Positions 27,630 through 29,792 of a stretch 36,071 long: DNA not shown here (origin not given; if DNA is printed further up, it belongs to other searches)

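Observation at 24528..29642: Giant secreted protein with an unusual domain mosaic directly upstream of the EPS operon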

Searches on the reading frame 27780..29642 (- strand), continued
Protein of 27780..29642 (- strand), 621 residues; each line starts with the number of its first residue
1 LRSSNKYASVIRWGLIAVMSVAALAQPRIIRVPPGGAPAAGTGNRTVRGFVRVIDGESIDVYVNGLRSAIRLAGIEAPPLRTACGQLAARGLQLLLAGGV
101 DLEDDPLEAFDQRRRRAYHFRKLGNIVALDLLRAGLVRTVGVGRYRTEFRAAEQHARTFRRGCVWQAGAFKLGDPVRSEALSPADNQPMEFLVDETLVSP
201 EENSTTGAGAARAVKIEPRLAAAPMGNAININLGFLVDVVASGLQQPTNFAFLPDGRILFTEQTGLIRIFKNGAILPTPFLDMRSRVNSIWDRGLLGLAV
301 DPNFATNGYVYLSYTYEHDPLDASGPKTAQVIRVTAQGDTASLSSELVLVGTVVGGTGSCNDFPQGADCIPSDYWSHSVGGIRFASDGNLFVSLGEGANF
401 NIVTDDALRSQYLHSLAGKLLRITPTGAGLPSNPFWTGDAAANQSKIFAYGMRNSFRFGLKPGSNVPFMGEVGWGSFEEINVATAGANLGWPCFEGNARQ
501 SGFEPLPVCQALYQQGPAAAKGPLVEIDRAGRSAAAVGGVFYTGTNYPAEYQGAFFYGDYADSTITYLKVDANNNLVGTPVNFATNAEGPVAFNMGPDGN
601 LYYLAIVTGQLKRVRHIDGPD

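Call 18: find_encoding_contigs(protein=P0005, flank=10000, max_places=2)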
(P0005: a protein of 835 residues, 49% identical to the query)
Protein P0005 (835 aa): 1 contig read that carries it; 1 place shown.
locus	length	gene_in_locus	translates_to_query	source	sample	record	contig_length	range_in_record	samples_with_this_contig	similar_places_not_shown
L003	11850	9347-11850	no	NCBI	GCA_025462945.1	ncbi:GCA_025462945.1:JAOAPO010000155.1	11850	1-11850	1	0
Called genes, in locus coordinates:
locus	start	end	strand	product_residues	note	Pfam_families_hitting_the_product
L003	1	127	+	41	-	?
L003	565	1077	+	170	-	-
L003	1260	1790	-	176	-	-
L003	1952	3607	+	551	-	PF03150:CCP_MauG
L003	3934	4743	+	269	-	PF08299:Bac_DnaA_C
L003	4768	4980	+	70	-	-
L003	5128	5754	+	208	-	PF13565:HTH_32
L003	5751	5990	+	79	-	-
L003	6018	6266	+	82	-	-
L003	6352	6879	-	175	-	-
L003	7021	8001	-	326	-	-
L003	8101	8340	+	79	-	-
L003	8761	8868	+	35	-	-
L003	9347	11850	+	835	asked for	PF07995:GSDH, PF13205:Big_5, PF08305:NPCBM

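Call 19: find_encoding_contigs(protein=P0104, flank=10000, max_places=2)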
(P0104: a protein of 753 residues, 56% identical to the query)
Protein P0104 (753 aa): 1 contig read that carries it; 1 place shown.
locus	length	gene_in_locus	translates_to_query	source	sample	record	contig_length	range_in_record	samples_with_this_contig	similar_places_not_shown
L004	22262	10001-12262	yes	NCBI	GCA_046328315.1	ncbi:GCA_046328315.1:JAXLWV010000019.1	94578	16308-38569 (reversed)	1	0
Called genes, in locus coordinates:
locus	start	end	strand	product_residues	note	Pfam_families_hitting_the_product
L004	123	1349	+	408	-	PF00296:Bac_luciferase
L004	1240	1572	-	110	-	PF12867:DinB_2 (weak)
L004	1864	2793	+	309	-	PF00296:Bac_luciferase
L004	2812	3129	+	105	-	PF09939:DUF2171 (weak)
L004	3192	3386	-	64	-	-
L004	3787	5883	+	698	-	PF00270:DEAD (faint), PF04851:ResIII, PF13604:AAA_30 (faint), PF17757:UvrB_inter, PF27431:UvrB_3rd, PF00271:Helicase_C, PF12344:UvrB, PF02151:UVR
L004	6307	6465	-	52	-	PF08305:NPCBM (weak)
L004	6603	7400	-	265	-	PF08305:NPCBM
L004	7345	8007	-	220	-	PF02156:Glyco_hydro_26 (weak)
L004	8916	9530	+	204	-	-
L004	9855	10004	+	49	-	-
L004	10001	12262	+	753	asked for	PF07995:GSDH, PF08305:NPCBM, PF13205:Big_5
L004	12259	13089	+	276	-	PF08305:NPCBM, PF13205:Big_5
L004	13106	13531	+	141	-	PF08305:NPCBM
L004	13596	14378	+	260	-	PF13205:Big_5, PF08305:NPCBM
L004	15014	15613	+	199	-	PF02706:Wzz (faint)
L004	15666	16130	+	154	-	-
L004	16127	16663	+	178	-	-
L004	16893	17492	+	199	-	PF02397:Bac_transf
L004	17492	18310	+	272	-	PF13579:Glyco_trans_4_4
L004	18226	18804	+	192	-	PF00534:Glycos_transf_1, PF13692:Glyco_trans_1_4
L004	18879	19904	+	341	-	PF01073:3Beta_HSD, PF01370:Epimerase, PF16363:GDP_Man_Dehyd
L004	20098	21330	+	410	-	PF01943:Polysacc_synt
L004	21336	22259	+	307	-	PF00535:Glycos_transf_2, PF13641:Glyco_tranf_2_3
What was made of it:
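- L004 has Wzz, Bac_transf, GT4, Wzx and GT2 downstream, and a GH26+NPCBM gene upstream (call 19).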

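Call 20: find_encoding_contigs(protein=P0019, flank=10000, max_places=2)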
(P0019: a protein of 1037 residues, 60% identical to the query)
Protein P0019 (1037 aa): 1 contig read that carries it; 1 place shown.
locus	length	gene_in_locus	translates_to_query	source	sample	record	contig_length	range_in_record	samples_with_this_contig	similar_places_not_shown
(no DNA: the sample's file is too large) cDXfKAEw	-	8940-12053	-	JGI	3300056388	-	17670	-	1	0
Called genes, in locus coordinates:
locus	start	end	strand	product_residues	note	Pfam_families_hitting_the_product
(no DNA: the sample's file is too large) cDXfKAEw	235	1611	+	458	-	-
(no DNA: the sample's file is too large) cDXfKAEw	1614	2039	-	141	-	PF13673:Acetyltransf_10, PF00583:Acetyltransf_1, PF13508:Acetyltransf_7, PF08445:FR47 (weak)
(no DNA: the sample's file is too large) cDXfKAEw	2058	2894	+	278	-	PF02737:3HCDH_N, PF00725:3HCDH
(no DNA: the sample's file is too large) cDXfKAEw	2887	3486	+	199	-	PF01923:Cob_adeno_trans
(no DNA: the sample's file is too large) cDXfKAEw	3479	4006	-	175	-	PF00188:CAP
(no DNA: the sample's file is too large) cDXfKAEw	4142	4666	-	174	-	PF00188:CAP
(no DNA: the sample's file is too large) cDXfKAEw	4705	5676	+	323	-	PF03734:YkuD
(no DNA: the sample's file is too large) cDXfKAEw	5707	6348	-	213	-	PF00188:CAP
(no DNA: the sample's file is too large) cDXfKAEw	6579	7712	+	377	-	PF02786:CPSase_L_D2 (weak)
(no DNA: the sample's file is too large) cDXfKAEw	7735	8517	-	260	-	PF04203:Sortase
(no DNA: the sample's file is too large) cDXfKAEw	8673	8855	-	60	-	-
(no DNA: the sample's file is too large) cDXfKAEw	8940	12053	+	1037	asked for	PF07995:GSDH, PF08305:NPCBM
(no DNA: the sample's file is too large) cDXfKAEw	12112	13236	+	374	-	-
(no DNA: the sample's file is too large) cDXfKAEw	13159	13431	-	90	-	-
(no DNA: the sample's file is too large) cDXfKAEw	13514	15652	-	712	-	PF04932:Wzy_C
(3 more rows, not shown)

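Call 65: predict_structure(alignment_id=A4)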
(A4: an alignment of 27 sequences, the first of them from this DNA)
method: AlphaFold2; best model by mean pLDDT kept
length: 594 residues; sequences in the alignment: 27
mean_pLDDT: 86.4   pTM: 0.85
mean pLDDT of the five models: 86.4, 85.2, 83.7, 83.1, 80.9
residues with pLDDT >= 90: 386; 70-90: 134; 50-70: 19; < 50: 55
segments of 3 or more residues with pLDDT < 50: 142-195
pLDDT, mean of each block of 10 residues (from residue 1): 73 87 87 84 94 88 92 89 89 94 96 93 96 86 41 39 34 33 31 48 93 95 97 96 97 96 89 98 96 85 97 97 87 89 87 93 93 87 95 98 98 98 90 96 81 95 92 92 94 92 76 95 96 91 96 95 94 95 96 71
secondary structure, 60 per line:
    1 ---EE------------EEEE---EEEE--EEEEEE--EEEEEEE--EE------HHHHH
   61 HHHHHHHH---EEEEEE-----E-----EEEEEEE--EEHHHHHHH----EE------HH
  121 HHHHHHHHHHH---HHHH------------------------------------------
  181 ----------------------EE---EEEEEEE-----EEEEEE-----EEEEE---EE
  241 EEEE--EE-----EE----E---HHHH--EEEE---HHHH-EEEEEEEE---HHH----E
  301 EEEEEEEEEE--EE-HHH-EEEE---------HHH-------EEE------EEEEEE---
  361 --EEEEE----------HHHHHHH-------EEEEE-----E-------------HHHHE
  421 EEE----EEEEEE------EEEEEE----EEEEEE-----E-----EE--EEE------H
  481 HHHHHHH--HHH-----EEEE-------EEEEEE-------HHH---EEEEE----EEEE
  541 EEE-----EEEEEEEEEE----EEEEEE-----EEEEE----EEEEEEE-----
elements in order: E18-21 E25-28 E31-36 E39-45 H56-68 E72-77 E89-95 H100-106 H119-131 H135-138 E208-214 E220-225 E231-235 E239-244 H264-267 E270-273 H277-280 E282-289 E300-310 E320-323 E343-345 E352-357 E363-367 H378-384 E392-396 H416-419 E420-423 E428-433 E440-445 E450-455 E471-473 H480-487 E498-501 E509-514 E528-532 E537-543 E549-558 E563-568 E574-578 E583-589
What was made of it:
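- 29139..29522 (-): SNase-like OB-fold domain, residues ~41-168, with a degenerate active site (D21E, D40E, E43P; R35 and R87 kept) and an invariant Cys pair. AF2 block pLDDT is 84-96 over the folded part (call 65).
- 28977..29138 (-): Flexible linker, residues 169-222. AF2 pLDDT below 50 over model residues 142-195 (call 65).
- On Staphylococcal nuclease (SNase, PF00565): In the AF2 model, residues 45-165 show the strand/helix order b-b-b-b-a-b-b-a-a, with block pLDDT 84-96 (call 65).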

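Call 70: fold_search(model_id=the predicted structure, library=pdb)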
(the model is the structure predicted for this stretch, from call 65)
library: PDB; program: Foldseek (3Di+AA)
matches with E <= 10: 1303; with E <= 0.001: 658
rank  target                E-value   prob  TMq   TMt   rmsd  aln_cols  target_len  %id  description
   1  3a9g_A                1.7e-23  1.00  0.50  0.85   3.5       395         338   24  Crystal Structure of PQQ-dependent sugar dehydrogenase apo-form (released 2010-09-08)
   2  2ism_B                4.1e-23  1.00  0.48  0.82   4.2       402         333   24  Crystal structure of the putative oxidoreductase (glucose dehydrogenase) (TTHA0570) from thermus theromophilus HB8 (released 2007-11-13)
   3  2ism_A                1.6e-22  1.00  0.48  0.84   4.1       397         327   23  Crystal structure of the putative oxidoreductase (glucose dehydrogenase) (TTHA0570) from thermus theromophilus HB8 (released 2007-11-13)
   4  7cdy_B                2.5e-22  1.00  0.51  0.85   3.6       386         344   26  Crystal structure of glucose dehydrogenase (released 2021-06-23)
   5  7cgz_B                6.7e-22  1.00  0.50  0.84   4.2       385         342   26  glucose dehydrogenase (released 2021-07-07)
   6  7cdy_A                1.6e-21  1.00  0.50  0.84   3.8       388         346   26  Crystal structure of glucose dehydrogenase (released 2021-06-23)
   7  7cgz_A                3.6e-21  1.00  0.47  0.84   4.1       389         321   24  glucose dehydrogenase (released 2021-07-07)
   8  3das                  4.5e-21  1.00  0.46  0.79   4.7       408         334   20  Structure of the PQQ-bound form of Aldose Sugar Dehydrogenase (Adh) from Streptomyces coelicolor (released 2009-06-02)
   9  2g8s_B                7.4e-21  1.00  0.49  0.80   4.2       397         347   25  Crystal structure of the soluble Aldose sugar dehydrogenase (Asd) from Escherichia coli in the apo-form (released 2006-08-08)
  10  7pgm_A                1.7e-20  1.00  0.48  0.63   4.1       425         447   21  HHIP-C in complex with heparin (released 2021-12-15)
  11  2g8s_A                2.5e-20  1.00  0.49  0.81   4.2       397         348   25  Crystal structure of the soluble Aldose sugar dehydrogenase (Asd) from Escherichia coli in the apo-form (released 2006-08-08)
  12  1qbi_B                8.7e-20  1.00  0.50  0.67   5.4       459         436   18  SOLUBLE QUINOPROTEIN GLUCOSE DEHYDROGENASE FROM ACINETOBACTER CALCOACETICUS (released 2000-02-25)
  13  1c9u_B                1.3e-19  1.00  0.49  0.63   6.2       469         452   18  CRYSTAL STRUCTURE OF THE SOLUBLE QUINOPROTEIN GLUCOSE DEHYDROGENASE IN COMPLEX WITH PQQ (released 2000-02-04)
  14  1c9u_A                1.9e-19  1.00  0.47  0.61   6.6       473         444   18  CRYSTAL STRUCTURE OF THE SOLUBLE QUINOPROTEIN GLUCOSE DEHYDROGENASE IN COMPLEX WITH PQQ (released 2000-02-04)
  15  5min_A                2.8e-19  1.00  0.50  0.65   5.7       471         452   17  Apo form of the soluble PQQ-dependent Glucose Dehydrogenase from Acinetobacter calcoaceticus (released 2017-12-20)
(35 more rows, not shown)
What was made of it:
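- On GSDH / Asd six-bladed PQQ-dependent sugar dehydrogenases (Pfam PF07995): AF2 model; Foldseek TM (target-normalised) 0.79-0.85 to 3a9g, 2ism, 7cdy, 2g8s and 3das, E 1e-21 to 1e-23 (calls 65, 70).
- The propeller model also matches HHIP, including heparin complexes, at E~1e-20 (call 70).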
